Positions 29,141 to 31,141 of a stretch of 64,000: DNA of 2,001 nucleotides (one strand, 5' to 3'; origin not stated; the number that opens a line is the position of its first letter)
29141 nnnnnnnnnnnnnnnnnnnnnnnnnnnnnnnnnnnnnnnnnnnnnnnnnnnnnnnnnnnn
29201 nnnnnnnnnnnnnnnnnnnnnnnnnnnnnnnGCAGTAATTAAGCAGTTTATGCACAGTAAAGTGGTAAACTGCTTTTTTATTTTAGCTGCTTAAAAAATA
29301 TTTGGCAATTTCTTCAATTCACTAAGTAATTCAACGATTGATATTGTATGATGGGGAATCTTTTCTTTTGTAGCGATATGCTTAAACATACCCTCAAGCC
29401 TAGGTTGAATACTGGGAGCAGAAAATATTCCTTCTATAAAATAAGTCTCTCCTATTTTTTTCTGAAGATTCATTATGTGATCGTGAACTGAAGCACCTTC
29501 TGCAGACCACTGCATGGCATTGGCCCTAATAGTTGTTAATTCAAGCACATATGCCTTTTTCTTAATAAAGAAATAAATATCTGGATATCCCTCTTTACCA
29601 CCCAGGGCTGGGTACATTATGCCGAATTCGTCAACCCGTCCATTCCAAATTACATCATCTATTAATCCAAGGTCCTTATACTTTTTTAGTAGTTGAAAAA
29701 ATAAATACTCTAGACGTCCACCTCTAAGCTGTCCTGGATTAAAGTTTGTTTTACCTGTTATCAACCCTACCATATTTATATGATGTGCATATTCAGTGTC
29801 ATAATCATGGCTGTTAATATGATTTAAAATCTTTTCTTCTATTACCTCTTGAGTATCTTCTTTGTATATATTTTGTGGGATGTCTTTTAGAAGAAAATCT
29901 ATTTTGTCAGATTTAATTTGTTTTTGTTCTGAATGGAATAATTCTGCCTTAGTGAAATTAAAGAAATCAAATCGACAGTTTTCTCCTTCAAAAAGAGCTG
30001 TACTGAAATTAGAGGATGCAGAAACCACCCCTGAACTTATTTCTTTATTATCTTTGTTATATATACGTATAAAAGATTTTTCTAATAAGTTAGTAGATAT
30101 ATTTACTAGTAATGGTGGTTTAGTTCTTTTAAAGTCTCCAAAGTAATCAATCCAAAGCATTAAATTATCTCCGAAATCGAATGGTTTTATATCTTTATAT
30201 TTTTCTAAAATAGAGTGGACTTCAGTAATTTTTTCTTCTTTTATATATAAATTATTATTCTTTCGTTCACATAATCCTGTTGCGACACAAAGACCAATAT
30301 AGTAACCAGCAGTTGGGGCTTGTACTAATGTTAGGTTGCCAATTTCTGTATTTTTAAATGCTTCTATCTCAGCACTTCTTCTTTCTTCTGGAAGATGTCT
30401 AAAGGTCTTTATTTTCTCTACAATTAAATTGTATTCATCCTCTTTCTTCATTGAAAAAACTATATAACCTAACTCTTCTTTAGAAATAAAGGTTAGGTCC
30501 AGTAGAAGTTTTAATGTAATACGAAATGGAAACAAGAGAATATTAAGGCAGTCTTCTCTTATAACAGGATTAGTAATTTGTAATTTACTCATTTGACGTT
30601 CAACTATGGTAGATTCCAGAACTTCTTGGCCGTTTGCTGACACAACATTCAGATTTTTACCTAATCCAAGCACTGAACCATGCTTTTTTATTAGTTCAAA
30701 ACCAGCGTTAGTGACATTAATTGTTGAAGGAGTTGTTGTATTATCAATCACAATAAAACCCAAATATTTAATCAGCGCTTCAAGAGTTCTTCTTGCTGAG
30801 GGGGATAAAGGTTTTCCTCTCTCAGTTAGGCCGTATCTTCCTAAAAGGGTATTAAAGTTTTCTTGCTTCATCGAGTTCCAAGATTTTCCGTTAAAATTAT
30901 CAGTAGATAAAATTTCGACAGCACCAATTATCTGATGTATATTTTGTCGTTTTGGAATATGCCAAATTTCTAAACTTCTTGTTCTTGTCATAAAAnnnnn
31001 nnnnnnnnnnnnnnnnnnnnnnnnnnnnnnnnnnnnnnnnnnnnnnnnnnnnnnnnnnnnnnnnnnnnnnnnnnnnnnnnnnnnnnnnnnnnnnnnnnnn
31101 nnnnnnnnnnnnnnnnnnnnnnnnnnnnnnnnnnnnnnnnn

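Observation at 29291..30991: The 566-aa third gene of the MTase operon is a candidate novel restriction nuclease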

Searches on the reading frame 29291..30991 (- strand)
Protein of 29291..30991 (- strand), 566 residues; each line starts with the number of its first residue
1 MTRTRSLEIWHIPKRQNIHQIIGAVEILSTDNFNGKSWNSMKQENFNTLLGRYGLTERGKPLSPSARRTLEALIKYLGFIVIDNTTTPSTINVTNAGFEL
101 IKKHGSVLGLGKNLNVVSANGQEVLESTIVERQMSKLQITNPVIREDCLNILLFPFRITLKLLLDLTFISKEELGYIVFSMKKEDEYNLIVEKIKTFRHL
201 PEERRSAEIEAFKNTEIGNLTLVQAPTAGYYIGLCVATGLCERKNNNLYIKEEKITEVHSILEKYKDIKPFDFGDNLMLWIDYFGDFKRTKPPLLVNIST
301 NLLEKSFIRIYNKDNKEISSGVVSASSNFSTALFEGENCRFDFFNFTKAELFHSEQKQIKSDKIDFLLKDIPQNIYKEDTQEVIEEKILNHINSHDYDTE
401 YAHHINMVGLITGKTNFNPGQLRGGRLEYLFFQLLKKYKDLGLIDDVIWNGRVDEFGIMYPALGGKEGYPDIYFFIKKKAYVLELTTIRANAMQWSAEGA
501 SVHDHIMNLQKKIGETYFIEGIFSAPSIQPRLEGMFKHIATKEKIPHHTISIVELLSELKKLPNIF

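Call 3: search_protein_families(library=pfam, proteins=[window:29291-30991:-], max_evalue=0.1)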
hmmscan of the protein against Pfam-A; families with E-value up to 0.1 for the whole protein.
window:29291-30991:- (566 aa): 2 families
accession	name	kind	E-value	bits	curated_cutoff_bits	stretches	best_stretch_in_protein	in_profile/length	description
PF09491.16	RE_AlwI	-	3.2e-09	36.7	23.1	1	117-207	17-119/441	AlwI restriction endonuclease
PF08662.17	eIF2A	-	0.05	13.9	20.5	0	440-501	58-114/194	Eukaryotic translation initiation factor eIF2A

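Call 4: search_protein_families(library=ncbifam, proteins=[window:29291-30991:-], max_evalue=0.1)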
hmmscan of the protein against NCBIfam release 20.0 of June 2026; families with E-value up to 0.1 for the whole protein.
window:29291-30991:- (566 aa): 0 families

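Call 5: search_solved_structures(query=window:29291-30991:-, max_evalue=10, show_alignments=2)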
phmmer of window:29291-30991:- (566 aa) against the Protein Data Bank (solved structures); distinct sequences matched with E-value up to 10: 0.

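Call 6: find_homologous_proteins(query=window:29291-30991:-, max_evalue=0.001)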
Query window:29291-30991:- (566 aa): 144 proteins with E <= 0.001 among 8000 candidates; the best 120 are listed.
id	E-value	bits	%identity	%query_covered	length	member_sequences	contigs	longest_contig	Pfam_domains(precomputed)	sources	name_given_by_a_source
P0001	0.0e+0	1280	100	100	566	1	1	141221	PF09491.17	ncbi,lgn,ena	-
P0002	0.0e+0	1055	81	100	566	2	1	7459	PF09491.17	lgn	-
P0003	0.0e+0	1023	79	100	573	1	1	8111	PF09491.17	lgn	-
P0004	3.0e-296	1001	78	100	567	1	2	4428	PF09491.17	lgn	-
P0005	3.2e-295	998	77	100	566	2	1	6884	PF09491.17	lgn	-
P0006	2.1e-293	992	76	100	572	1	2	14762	PF09491.17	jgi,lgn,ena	-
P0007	1.2e-292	989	76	100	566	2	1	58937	PF09491.17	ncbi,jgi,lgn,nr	ncbi:MAG: AlwI family type II restriction endonuclease [Candidatus Pacebacteria bacterium]|jgi:hypot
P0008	7.0e-290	980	76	100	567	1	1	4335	PF09491.17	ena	-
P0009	1.2e-284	963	74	100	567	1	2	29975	PF09491.17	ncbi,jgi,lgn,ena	ncbi:MAG: hypothetical protein WC069_06045 [Candidatus Shapirobacteria bacterium]|jgi:hypothetical p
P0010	2.9e-282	955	74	100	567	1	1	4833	PF09491.17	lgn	-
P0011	9.0e-254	861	70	99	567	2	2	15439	PF09491.17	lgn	-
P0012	1.7e-245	834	67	100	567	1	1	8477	PF09491.17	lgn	-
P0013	2.4e-237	807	64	99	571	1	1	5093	PF09491.17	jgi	-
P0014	5.0e-235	799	63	99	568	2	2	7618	PF09491.17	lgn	-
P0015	4.5e-234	796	63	99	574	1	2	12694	PF09491.17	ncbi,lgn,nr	ncbi:MAG: AlwI family type II restriction endonuclease [Actinomycetota bacterium]|nr:AlwI family typ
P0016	3.6e-233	793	64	99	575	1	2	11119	PF09491.17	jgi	-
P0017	6.2e-233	792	63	99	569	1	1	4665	PF09491.17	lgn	-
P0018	6.8e-231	785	63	99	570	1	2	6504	PF09491.17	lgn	-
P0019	8.3e-230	782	62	100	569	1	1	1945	PF09491.17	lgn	-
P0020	7.9e-228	775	62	99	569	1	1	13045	PF09491.17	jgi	-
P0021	1.1e-227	775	62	99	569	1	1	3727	PF09491.17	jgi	-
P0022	4.6e-225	766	62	99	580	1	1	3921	PF09491.17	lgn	-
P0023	8.5e-223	759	61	99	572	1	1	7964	PF09491.17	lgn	-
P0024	8.4e-215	732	60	99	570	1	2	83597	PF09491.17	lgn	-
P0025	4.3e-210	717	59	99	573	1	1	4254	PF09491.17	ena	-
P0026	1.1e-206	705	59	98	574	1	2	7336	PF09491.17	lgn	-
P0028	6.4e-205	700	58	99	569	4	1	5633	PF09491.17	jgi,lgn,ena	jgi:hypothetical protein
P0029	1.0e-200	686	55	99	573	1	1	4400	PF09491.17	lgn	-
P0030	5.3e-194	664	56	98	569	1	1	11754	PF09491.17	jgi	-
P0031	4.3e-192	657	53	99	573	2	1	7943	PF09491.17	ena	-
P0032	1.5e-187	642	56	99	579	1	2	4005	PF09491.17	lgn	-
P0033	2.0e-187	642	54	99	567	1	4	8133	PF09491.17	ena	-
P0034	1.2e-178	613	54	99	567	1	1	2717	PF09491.17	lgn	-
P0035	1.4e-163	563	46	100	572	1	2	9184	PF09491.17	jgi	-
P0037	3.2e-155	536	57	78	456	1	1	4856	PF09491.17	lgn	-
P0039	1.8e-139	484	45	96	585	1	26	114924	PF09491.17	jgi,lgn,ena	jgi:hypothetical protein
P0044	4.0e-136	473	45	96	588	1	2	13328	PF09491.17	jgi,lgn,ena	-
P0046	3.8e-132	459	45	99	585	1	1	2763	PF09491.17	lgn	-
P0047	2.3e-126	440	44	99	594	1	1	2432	PF09491.17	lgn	-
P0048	5.5e-126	439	43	98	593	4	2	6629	PF09491.17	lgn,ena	-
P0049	7.2e-126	439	43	99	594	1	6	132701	PF09491.17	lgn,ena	-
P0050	3.8e-125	436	43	96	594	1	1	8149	PF09491.17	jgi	-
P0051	3.9e-124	433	44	96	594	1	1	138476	PF09491.17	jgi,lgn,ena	-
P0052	4.6e-124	433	43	96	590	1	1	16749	PF09491.17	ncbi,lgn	ncbi:MAG: AlwI family type II restriction endonuclease [Elusimicrobiota bacterium]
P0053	1.6e-123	431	44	96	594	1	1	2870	PF09491.17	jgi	-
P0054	4.3e-123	430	43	99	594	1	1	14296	PF09491.17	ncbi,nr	ncbi:MAG: AlwI family type II restriction endonuclease [Candidatus Omnitrophica bacterium]|nr:AlwI f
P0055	9.6e-123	428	43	96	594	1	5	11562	PF09491.17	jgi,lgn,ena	-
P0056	1.8e-122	428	43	96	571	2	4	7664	PF09491.17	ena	-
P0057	2.4e-122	427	42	98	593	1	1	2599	PF09491.17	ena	-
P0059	2.6e-119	417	42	96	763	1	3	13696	PF00717.29,PF09491.17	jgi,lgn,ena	-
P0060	7.2e-119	416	41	99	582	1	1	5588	PF09491.17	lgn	-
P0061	1.4e-118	415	42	99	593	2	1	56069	PF09491.17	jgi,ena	-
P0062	1.9e-118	414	42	96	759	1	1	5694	PF00717.29,PF09491.17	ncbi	-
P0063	3.1e-118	414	42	96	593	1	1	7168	PF09491.17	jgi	jgi:hypothetical protein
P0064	6.3e-118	413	43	96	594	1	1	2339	PF09491.17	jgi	-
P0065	9.7e-118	412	42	99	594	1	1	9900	PF09491.17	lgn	-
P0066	1.0e-117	412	41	96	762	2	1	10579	PF00717.29,PF09491.17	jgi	-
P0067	1.2e-117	412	43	94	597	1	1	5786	PF09491.17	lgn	-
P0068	2.0e-117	411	43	93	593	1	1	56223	PF09491.17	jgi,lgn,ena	-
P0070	2.8e-117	410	42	96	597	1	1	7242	PF09491.17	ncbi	ncbi:AlwI family type II restriction endonuclease [Candidatus Omnitrophota bacterium]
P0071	3.0e-114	400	41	99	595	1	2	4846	PF09491.17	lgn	-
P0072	6.9e-114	399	41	98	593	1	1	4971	PF09491.17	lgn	-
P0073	3.3e-113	397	41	96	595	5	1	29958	PF09491.17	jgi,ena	-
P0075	7.9e-112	392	40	98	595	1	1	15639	PF09491.17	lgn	-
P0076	2.5e-109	384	39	98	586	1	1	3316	PF09491.17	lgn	-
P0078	4.3e-109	383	39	99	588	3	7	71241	PF09491.17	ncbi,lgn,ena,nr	ncbi:AlwI family type II restriction endonuclease [Candidatus Saccharibacteria bacterium]|nr:AlwI fa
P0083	6.3e-108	380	39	98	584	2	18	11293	-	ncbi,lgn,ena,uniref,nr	ncbi:hypothetical protein [Clostridium perfringens]|uniref:hypothetical protein n=1 Tax=Clostridium 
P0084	7.2e-108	379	39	98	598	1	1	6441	PF09491.17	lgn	-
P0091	2.9e-106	374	36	99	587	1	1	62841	PF09491.17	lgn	-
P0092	3.5e-106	374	38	98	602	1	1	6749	PF09491.17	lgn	-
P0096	1.4e-105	372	37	99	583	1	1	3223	PF09491.17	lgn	-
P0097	1.7e-105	371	38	99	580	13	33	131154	-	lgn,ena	-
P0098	2.0e-105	371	38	98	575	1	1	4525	PF09491.17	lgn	-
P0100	2.6e-105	371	39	98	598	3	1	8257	PF09491.17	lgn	-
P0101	3.4e-105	370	38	98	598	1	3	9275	PF09491.17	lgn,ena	-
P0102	3.4e-105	370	39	99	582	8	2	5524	PF09491.17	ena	-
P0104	1.8e-104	368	39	95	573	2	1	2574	PF09491.17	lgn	-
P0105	3.0e-104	367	38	98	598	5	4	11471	PF09491.17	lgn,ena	-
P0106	5.8e-104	366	38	94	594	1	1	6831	PF09491.17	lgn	-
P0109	8.3e-104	366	37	98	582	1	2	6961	PF09491.17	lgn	-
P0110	5.5e-102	360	39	93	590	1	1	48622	PF09491.17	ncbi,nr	ncbi:MAG: AlwI family type II restriction endonuclease [Clostridia bacterium]|nr:AlwI family type II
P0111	7.7e-102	359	35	98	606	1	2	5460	PF09491.17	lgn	-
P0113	2.9e-101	358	37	98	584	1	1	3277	PF09491.17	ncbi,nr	ncbi:MAG: AlwI family type II restriction endonuclease [Eubacteriales bacterium]|nr:AlwI family type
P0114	1.4e-100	355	37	93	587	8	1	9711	PF09491.17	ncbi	-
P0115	2.2e-100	355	38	97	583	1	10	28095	PF09491.17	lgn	-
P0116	3.4e-100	354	41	90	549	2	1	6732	PF09491.17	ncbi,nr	ncbi:AlwI family type II restriction endonuclease [candidate division WOR-3 bacterium]|nr:AlwI famil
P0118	1.2e-99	352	38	98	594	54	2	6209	PF09491.17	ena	-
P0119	2.7e-99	351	36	99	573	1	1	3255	PF09491.17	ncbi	-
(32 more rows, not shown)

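Call 7: search_protein_families(library=padloc, proteins=[window:29291-30991:-], max_evalue=0.01)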
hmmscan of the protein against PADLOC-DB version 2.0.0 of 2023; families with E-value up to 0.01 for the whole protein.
window:29291-30991:- (566 aa): 2 families
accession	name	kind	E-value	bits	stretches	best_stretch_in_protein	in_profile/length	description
PDLC03422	REase_II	-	1.8e-103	345.2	1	3-552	4-568/591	Type II restriction enzyme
PDLC03504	REase_II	-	0.0055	13.6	1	163-207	149-194/540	Type II restriction enzyme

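Call 10: search_solved_structures(query=A1, max_evalue=1, show_alignments=3)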
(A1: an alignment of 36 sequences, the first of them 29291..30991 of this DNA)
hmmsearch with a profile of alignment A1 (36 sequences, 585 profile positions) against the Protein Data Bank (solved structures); distinct sequences matched with E-value up to 1: 9.
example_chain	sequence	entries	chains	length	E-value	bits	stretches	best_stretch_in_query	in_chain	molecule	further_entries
2ewf_A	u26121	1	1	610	6.7e-09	37.8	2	478-574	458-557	Nicking endonuclease N.BspD6I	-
5liz_A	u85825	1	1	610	2.3e-08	36.1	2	478-574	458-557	Nicking endonuclease N.BspD6I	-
5liq_A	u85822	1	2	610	2.3e-08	36.1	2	478-574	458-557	Nicking endonuclease N.BspD6I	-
6qnz_A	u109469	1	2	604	2.3e-08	36.1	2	479-574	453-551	Heterodimeric restriction endonuclease R.BspD6I large subunit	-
5lhc_A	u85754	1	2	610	2.6e-07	32.6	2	483-574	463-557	Nicking endonuclease N.BspD6I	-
2ntz_A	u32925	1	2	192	0.29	12.6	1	358-452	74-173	ParB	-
1zx4_A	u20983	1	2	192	0.32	12.5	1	358-452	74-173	Plasmid Partition par B protein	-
3elk_A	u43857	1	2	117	0.52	11.8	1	46-116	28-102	Putative transcriptional regulator TA0346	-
6m20_A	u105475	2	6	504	0.89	11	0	153-249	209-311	Hexose transporter 1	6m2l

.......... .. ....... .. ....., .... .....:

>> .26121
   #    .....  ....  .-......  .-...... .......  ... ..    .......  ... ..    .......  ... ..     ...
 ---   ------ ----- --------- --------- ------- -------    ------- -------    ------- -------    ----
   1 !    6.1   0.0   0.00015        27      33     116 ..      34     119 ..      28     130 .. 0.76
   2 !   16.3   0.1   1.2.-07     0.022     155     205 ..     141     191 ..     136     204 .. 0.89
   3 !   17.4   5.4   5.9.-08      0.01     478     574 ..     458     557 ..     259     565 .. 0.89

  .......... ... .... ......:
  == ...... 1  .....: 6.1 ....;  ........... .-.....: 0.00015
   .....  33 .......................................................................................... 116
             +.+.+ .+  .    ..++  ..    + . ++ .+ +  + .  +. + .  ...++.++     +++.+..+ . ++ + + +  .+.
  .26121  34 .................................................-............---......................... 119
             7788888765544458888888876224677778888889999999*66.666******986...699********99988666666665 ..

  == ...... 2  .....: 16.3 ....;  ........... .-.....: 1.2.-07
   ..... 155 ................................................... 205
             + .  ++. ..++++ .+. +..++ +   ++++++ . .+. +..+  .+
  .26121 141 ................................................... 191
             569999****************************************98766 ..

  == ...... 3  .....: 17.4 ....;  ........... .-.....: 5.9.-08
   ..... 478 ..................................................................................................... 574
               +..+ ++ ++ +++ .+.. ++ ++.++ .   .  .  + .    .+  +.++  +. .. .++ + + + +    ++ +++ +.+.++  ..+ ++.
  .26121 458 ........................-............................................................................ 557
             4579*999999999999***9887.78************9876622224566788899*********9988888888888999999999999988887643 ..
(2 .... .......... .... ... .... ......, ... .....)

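Call 16: find_encoding_contigs(protein=P0001, flank=10000, max_places=3)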
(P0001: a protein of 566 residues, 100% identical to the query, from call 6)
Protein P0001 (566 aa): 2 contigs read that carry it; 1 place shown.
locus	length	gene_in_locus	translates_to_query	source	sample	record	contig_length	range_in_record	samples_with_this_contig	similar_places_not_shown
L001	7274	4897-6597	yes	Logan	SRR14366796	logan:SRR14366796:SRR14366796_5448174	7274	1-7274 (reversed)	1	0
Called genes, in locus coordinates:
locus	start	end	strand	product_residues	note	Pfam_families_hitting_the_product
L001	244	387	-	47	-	-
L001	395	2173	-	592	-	PF02463:SMC_N (weak), PF11398:DUF2813 (weak), PF13175:AAA_15, PF13304:AAA_21, PF20469:OLD-like_TOPRIM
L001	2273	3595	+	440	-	PF01555:N6_N4_Mtase, PF01170:UPF0020 (faint)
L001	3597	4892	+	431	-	PF01555:N6_N4_Mtase (weak)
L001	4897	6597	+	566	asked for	PF09491:RE_AlwI (weak)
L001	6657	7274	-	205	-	?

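Call 18: find_encoding_contigs(protein=P0007, flank=8000, max_places=2)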
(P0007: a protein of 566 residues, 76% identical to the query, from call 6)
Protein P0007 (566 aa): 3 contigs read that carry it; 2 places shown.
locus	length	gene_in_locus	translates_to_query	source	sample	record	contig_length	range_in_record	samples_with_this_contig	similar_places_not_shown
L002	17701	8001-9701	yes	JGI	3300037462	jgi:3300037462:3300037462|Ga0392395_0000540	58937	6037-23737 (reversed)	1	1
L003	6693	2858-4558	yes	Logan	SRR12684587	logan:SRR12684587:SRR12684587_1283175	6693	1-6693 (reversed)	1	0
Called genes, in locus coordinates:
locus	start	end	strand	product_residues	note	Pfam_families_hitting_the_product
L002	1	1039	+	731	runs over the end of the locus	PF13589:HATPase_c_3, PF02518:HATPase_c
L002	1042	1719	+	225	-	-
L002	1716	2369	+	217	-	PF01844:HNH (weak)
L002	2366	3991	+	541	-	PF02384:N6_Mtase, PF07669:Eco57I, PF22837:M_Eco57I_C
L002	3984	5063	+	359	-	-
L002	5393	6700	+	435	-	PF01555:N6_N4_Mtase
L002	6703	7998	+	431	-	PF01555:N6_N4_Mtase (weak)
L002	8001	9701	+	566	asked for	PF09491:RE_AlwI (weak)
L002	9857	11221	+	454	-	PF01946:Thi4 (faint), PF01266:DAO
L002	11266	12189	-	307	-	PF18075:FtsX_ECD, PF02687:FtsX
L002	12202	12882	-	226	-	PF00005:ABC_tran, PF02463:SMC_N (faint), PF13304:AAA_21 (weak)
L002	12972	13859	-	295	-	PF03462:PCRF, PF00472:RF-1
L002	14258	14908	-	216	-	-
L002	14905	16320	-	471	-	PF01425:Amidase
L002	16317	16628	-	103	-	PF02686:GatC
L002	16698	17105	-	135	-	-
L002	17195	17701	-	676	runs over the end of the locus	PF22745:Nlig-Ia, PF01653:DNA_ligase_aden, PF03120:OB_DNA_ligase, PF14520:HHH_5 (weak), PF12826:HHH_2, PF00533:BRCT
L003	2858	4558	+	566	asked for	PF09491:RE_AlwI (weak)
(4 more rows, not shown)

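Call 19: find_encoding_contigs(protein=P0049, flank=8000, max_places=2)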
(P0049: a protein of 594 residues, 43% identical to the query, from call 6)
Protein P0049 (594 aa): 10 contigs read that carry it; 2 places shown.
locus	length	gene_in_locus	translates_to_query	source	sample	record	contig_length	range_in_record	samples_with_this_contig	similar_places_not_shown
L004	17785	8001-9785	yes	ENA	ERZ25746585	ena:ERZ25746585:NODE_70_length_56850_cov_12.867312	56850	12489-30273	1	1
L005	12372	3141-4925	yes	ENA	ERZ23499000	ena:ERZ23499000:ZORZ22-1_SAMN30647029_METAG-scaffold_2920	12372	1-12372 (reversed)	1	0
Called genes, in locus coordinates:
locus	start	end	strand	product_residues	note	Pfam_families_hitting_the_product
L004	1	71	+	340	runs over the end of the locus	-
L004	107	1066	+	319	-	PF01223:Endonuclease_NS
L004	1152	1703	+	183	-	-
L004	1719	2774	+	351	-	PF00149:Metallophos, PF12850:Metallophos_2 (weak)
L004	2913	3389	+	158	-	-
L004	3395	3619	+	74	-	-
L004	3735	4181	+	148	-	-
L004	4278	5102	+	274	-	-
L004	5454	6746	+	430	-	PF01555:N6_N4_Mtase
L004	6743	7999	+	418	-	PF01555:N6_N4_Mtase, PF01170:UPF0020 (faint)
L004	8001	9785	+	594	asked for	PF09491:RE_AlwI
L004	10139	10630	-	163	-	-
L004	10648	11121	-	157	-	-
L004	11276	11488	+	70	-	PF14076:DUF4258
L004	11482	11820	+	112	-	-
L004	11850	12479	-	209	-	PF13487:HD_5, PF01966:HD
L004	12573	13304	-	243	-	-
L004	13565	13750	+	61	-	-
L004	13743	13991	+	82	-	PF05016:ParE_toxin (weak)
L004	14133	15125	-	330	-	PF13860:FlgD_ig (weak)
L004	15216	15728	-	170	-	-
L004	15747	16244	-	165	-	-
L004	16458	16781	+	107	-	PF12844:HTH_19, PF13560:HTH_31, PF01381:HTH_3, PF13443:HTH_26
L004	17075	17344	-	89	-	-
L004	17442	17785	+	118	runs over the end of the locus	-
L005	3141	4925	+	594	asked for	PF09491:RE_AlwI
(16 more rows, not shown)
